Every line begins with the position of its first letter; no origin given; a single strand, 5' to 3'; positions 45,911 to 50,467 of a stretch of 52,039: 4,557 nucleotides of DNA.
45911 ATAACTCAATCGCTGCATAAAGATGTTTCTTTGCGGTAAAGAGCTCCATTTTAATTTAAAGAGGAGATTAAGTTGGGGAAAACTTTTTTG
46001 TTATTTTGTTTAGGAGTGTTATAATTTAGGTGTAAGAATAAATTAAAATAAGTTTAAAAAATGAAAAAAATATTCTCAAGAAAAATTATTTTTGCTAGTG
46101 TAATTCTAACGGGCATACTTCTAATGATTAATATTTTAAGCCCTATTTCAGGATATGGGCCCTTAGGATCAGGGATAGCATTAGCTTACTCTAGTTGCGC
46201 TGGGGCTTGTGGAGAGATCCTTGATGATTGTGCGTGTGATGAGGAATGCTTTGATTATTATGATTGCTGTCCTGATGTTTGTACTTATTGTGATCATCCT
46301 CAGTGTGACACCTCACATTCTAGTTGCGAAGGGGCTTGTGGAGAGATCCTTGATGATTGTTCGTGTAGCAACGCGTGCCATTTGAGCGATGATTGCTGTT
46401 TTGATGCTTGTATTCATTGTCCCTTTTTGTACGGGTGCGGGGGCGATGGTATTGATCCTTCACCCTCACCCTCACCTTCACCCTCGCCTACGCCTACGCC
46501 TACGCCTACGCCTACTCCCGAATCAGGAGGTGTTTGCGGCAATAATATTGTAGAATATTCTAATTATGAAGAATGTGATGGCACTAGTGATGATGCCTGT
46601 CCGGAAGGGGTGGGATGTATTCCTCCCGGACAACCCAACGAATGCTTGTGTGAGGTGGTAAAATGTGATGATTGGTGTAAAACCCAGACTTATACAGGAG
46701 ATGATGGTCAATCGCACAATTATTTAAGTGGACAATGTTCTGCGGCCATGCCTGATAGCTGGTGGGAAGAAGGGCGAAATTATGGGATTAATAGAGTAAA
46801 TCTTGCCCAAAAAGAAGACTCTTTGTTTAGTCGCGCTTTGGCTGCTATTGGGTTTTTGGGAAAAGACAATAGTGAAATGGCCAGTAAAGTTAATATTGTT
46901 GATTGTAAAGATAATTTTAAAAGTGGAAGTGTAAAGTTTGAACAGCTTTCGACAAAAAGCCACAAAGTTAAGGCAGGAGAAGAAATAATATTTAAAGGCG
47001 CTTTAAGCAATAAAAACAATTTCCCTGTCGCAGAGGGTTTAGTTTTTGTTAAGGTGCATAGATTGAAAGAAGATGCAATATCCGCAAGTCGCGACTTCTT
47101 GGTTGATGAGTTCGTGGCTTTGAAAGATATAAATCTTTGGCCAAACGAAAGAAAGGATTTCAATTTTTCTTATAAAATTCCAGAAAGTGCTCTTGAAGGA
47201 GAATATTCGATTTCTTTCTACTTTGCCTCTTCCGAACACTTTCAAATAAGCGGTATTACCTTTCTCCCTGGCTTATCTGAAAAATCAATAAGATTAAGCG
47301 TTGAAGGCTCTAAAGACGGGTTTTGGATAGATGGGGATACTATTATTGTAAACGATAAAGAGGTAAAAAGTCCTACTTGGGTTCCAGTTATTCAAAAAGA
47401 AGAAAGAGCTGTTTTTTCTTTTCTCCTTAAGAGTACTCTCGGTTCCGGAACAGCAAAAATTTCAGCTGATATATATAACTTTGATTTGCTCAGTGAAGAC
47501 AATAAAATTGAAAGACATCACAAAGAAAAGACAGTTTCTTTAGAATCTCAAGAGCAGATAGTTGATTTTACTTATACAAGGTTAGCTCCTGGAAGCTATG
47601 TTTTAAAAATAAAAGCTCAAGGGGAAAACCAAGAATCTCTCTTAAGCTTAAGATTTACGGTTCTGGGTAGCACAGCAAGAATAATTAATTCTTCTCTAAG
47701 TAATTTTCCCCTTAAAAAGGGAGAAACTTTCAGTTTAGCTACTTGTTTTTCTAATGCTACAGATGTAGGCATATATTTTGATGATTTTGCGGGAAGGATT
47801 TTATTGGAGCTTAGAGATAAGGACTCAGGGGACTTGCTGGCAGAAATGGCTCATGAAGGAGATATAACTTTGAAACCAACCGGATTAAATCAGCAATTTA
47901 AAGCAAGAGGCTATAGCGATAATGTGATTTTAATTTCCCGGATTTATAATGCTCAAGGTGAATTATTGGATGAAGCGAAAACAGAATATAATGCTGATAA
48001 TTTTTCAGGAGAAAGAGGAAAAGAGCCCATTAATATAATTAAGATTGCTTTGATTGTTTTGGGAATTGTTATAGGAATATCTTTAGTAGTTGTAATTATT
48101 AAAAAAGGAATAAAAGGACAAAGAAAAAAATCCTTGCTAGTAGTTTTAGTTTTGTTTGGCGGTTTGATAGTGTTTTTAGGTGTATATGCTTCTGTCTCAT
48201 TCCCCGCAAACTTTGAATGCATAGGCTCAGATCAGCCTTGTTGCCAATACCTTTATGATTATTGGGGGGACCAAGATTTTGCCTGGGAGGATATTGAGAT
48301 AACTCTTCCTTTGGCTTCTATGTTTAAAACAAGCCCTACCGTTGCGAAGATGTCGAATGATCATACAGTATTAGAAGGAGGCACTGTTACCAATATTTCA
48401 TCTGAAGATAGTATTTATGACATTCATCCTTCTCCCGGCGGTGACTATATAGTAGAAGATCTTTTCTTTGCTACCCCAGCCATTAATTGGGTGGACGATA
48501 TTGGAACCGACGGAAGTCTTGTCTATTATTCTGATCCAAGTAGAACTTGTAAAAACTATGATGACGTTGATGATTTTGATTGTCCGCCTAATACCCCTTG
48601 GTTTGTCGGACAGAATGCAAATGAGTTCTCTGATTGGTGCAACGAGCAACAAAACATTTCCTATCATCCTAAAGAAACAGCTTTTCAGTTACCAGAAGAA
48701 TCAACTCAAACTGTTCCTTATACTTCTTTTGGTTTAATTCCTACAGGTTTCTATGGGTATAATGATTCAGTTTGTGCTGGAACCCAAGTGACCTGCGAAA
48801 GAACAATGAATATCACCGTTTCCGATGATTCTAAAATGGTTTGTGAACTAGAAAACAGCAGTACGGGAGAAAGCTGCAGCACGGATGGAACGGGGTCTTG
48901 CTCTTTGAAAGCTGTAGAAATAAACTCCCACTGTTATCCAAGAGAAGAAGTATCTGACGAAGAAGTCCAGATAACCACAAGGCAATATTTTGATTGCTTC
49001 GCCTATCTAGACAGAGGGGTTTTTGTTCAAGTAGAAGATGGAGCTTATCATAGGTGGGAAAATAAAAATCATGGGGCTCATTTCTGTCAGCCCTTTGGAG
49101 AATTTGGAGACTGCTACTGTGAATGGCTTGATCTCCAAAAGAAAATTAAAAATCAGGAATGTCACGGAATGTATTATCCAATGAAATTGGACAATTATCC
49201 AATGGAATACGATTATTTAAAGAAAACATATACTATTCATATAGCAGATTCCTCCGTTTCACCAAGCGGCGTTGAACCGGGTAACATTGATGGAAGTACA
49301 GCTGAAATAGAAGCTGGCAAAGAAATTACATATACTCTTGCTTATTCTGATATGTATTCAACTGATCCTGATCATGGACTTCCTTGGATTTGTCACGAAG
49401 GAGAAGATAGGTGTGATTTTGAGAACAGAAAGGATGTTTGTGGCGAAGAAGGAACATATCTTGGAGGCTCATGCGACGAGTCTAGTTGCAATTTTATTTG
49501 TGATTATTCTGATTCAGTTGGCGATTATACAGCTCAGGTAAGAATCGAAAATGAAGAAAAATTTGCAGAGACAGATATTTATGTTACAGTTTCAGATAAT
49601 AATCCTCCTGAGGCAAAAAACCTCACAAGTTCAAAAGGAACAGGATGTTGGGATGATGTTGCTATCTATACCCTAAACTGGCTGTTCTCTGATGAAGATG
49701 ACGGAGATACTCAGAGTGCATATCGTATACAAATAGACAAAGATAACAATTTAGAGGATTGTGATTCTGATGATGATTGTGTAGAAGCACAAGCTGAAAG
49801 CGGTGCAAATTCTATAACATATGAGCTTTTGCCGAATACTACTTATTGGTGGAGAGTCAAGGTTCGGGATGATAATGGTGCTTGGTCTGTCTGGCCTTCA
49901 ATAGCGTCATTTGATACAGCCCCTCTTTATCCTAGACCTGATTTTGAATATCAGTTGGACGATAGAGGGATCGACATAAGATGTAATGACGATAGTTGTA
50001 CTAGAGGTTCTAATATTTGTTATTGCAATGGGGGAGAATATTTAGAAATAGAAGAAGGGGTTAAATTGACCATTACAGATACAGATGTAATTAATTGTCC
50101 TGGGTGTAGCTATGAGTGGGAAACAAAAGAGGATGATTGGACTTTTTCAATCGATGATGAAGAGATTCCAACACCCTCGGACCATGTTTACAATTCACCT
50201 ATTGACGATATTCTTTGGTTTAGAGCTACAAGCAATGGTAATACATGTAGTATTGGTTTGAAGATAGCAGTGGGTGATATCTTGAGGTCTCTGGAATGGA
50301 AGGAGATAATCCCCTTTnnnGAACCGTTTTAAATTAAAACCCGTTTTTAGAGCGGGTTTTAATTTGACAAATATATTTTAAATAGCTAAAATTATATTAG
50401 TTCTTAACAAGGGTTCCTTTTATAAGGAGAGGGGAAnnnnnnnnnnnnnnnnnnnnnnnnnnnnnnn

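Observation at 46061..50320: Bacterial giant surface protein with two somatomedin-B-like disulfide modules and an internal TM hairpin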

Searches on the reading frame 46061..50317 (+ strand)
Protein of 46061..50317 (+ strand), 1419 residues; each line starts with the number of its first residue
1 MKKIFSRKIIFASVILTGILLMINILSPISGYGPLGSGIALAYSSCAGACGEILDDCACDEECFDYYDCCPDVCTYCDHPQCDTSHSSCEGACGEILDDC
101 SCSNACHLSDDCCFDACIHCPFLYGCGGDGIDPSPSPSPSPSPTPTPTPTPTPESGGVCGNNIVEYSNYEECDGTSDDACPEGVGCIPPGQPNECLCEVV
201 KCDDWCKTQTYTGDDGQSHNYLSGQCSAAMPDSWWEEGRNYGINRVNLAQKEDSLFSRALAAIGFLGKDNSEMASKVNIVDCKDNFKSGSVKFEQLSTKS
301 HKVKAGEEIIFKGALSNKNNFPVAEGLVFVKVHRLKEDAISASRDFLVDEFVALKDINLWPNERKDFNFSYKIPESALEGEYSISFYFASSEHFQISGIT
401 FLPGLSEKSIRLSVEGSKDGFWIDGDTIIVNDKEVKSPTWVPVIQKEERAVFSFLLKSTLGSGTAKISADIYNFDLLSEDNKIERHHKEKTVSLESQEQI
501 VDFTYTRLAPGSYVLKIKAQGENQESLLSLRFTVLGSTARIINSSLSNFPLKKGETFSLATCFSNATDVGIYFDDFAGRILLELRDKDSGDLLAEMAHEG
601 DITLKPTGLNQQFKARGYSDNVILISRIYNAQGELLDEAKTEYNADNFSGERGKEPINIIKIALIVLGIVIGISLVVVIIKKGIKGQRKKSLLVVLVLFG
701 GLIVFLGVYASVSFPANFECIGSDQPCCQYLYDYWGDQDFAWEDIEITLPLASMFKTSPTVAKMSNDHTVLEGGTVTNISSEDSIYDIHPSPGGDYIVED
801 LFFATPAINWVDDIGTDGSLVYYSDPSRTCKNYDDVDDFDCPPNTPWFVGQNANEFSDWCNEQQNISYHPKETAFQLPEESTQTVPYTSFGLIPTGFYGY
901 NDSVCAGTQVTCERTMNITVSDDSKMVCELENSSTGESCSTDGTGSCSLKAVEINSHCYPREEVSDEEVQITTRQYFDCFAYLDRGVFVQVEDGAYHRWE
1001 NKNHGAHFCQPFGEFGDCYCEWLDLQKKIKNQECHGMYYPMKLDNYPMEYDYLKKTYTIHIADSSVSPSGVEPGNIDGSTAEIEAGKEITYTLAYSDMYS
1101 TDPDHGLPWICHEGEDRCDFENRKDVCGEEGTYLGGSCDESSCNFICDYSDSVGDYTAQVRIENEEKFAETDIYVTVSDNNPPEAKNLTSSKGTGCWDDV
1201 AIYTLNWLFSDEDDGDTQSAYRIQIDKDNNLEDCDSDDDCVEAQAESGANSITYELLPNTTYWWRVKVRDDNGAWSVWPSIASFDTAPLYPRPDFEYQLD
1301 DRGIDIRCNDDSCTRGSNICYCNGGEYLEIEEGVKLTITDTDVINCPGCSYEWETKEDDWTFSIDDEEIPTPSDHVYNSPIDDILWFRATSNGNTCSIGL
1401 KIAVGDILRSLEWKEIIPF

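Call 3: search_protein_families(library=pfam, proteins=[window:46061-50317:+], max_evalue=10)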
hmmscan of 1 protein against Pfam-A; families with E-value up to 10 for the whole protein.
window:46061-50317:+ (1419 aa): 6 families
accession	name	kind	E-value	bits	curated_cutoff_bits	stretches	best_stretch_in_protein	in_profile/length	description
PF25788.1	Ig_Rha78A_N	-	1.3e-12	48.3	27.4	1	1204-1289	21-104/105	Rha78A-like, N-terminal immunoglobulin domain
PF07495.19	Y_Y_Y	-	0.00022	21.5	26.6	1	498-534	26-64/65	Y_Y_Y domain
PF16967.11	TcfC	-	0.014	15.4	29.4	1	1243-1273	27-57/68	E-set like domain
PF06092.17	DUF943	-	0.032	14.3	25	1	346-388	44-88/151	Enterobacterial putative membrane protein (DUF943)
PF11797.14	WxLIP_HBD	-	0.06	13.7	28.9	1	501-543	95-137/138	WxL Interacting Protein, host binding domain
PF00003.28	7tm_3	-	0.088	12.9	33.5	1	655-721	5-73/251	7 transmembrane sweet-taste receptor of 3 GCPR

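Call 4: search_protein_families(library=ncbifam, proteins=[window:46061-50317:+], max_evalue=10)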
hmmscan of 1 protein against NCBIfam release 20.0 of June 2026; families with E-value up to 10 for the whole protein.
window:46061-50317:+ (1419 aa): 3 families
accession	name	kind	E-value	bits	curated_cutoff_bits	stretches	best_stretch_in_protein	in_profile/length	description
NF041573.1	rhamnosid_Stmyc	equivalog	2.2e-05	22.5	1720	1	1200-1286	21-109/1028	alpha-L-rhamnosidase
NF041572.1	rhamnosid_Flavobac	equivalog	9.7e-05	20.6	1800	1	1204-1287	46-133/946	alpha-L-rhamnosidase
NF033186.1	internalin_K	exception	0.71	8.2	1100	1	132-155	513-536/604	class 1 internalin InlK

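Call 7: find_homologous_proteins(query=window:46061-50317:+, max_evalue=0.001)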
Query window:46061-50317:+ (1419 aa): 3 proteins with E <= 0.001 among 8000 candidates.
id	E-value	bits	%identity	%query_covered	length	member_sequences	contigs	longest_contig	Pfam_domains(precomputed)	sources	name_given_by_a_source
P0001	0.0e+0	3375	100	100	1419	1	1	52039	PF25788.3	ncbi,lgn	-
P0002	2.5e-295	1001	47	71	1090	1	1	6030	-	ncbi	ncbi:MAG: hypothetical protein ABEK36_02475, partial [Candidatus Aenigmatarchaeota archaeon]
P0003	1.8e-92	329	39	28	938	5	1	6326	-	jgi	-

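Call 12: find_encoding_contigs(protein=P0003, flank=10000)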
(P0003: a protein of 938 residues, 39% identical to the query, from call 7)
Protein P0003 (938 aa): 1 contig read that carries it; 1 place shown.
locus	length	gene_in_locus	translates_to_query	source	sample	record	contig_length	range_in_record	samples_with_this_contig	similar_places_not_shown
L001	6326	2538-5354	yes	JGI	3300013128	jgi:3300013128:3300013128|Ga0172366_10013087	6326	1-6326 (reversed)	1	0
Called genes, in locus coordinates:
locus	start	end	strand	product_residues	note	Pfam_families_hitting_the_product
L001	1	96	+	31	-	?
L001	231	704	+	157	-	PF02367:TsaE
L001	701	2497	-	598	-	PF00535:Glycos_transf_2, PF10111:Glyco_tranf_2_2, PF04188:Mannosyl_trans2 (weak), PF13231:PMT_2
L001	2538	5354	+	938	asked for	-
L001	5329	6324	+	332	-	?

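Call 13: find_encoding_contigs(protein=P0002, flank=10000)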
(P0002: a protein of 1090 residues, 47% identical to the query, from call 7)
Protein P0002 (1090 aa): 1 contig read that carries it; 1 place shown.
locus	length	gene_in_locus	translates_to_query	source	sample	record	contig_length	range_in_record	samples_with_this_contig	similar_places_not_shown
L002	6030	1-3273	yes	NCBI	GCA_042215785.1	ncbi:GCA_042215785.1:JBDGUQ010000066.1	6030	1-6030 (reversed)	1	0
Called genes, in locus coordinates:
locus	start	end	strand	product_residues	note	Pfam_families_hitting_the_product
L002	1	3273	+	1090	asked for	?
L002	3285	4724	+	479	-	-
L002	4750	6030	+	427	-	?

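Call 25: list_cluster_members(proteins=[P0001, P0002, P0003])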
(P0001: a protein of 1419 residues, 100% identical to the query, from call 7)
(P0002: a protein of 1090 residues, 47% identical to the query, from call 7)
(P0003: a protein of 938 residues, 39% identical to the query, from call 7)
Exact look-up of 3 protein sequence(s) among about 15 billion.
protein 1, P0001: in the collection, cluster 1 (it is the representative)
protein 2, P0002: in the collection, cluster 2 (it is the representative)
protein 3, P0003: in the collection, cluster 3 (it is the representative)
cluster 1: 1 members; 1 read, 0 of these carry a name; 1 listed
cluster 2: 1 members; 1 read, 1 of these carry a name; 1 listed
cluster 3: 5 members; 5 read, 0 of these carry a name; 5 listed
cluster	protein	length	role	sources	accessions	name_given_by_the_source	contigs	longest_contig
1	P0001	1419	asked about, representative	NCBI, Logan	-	-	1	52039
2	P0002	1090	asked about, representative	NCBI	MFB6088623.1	MAG: hypothetical protein ABEK36_02475, partial [Candidatus Aenigmatarchaeota archaeon]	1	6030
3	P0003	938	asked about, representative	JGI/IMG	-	-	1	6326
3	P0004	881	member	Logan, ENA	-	-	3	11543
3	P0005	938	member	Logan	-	-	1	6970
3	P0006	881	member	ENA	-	-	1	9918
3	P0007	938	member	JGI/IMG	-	-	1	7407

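Call 36: find_encoding_contigs(protein=P0004, flank=10000)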
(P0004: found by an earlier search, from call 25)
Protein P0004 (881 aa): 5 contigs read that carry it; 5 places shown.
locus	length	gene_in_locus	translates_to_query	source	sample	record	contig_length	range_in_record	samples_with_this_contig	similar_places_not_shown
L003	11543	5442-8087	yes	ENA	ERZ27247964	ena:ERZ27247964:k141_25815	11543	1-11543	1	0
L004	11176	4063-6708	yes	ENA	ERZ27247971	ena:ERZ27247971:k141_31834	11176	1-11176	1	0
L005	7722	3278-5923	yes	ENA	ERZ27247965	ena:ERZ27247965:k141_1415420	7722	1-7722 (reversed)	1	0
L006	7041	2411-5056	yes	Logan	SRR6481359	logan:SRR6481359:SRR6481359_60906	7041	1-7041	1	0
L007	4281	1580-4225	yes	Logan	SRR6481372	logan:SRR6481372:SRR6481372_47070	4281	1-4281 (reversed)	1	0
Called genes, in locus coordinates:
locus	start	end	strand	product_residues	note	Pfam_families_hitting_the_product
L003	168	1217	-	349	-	PF05496:RuvB_N, PF00004:AAA, PF07728:AAA_5 (faint), PF17864:AAA_lid_4, PF05491:WHD_RuvB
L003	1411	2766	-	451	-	PF00437:T2SSE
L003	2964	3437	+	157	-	PF02367:TsaE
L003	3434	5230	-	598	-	PF00535:Glycos_transf_2, PF10111:Glyco_tranf_2_2, PF04188:Mannosyl_trans2 (weak), PF13231:PMT_2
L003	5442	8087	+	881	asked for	-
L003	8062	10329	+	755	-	PF00801:PKD (faint), PF25788:Ig_Rha78A_N, PF18911:PKD_4 (faint)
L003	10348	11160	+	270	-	-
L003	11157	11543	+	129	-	?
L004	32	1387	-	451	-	PF00437:T2SSE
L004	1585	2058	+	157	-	PF02367:TsaE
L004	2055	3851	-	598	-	PF00535:Glycos_transf_2, PF10111:Glyco_tranf_2_2, PF04188:Mannosyl_trans2 (weak), PF13231:PMT_2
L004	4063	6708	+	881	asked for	-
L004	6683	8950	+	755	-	PF00801:PKD (faint), PF25788:Ig_Rha78A_N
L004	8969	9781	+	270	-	-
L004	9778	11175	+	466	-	?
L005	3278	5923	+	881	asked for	-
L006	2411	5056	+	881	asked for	-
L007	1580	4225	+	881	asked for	-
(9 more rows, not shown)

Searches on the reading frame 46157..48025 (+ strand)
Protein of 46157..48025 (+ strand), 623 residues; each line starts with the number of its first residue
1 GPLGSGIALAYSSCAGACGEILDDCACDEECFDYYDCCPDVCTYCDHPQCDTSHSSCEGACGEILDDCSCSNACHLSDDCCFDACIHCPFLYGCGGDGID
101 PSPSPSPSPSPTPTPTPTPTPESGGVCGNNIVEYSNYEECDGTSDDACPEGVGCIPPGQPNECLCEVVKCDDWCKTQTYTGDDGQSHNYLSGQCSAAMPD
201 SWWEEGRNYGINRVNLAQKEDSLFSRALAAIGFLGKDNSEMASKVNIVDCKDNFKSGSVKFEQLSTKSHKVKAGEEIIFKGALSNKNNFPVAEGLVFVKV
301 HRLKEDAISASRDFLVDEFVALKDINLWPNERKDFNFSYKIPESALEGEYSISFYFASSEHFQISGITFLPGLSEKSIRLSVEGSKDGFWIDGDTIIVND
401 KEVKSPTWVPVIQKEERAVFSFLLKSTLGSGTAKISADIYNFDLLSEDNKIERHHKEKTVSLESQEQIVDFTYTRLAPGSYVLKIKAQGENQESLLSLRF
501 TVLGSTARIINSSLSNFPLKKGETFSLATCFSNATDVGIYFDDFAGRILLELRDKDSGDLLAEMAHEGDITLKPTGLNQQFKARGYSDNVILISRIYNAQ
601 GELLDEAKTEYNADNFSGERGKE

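Call 44: predict_structure(alignment_id=A3)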
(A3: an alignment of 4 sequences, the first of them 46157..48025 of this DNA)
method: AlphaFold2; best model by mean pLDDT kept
length: 623 residues; sequences in the alignment: 4
mean_pLDDT: 48.7   pTM: 0.43
mean pLDDT of the five models: 48.7, 44.8, 41.6, 38.9, 38.1
residues with pLDDT >= 90: 5; 70-90: 136; 50-70: 161; < 50: 321
segments of 3 or more residues with pLDDT < 50: 1-245, 250-257, 288-290, 306-321, 359-373, 405-408, 444-449, 533-543, 571-574, 617-623
pLDDT, mean of each block of 10 residues (from residue 1): 22 23 25 23 24 25 23 22 24 23 29 29 24 26 29 29 30 35 35 26 23 25 29 28 46 45 65 80 60 58 52 39 53 72 78 59 34 60 79 72 53 71 77 82 46 80 79 75 78 71 57 61 63 40 58 75 65 55 69 68 65 52 32
secondary structure, 60 per line:
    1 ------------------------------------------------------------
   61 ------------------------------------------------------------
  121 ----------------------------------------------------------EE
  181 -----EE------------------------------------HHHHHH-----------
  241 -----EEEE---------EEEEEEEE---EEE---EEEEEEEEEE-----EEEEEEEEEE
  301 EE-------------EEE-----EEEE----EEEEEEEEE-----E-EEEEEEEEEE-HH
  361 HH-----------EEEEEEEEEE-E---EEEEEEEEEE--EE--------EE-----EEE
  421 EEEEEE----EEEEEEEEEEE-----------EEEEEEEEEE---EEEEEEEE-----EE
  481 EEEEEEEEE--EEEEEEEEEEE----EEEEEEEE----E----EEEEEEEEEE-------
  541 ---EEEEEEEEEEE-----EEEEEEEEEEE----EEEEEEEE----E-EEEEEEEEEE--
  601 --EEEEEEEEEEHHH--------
elements in order: H224-229 E246-249 E259-266 E270-272 E276-285 E291-302 E316-318 E324-327 E332-340 E348-357 H359-362 E374-383 E389-398 E418-426 E431-441 E453-462 E466-473 E479-489 E492-502 E507-514 E524-533 E544-554 E560-570 E575-582 E589-598 E603-612
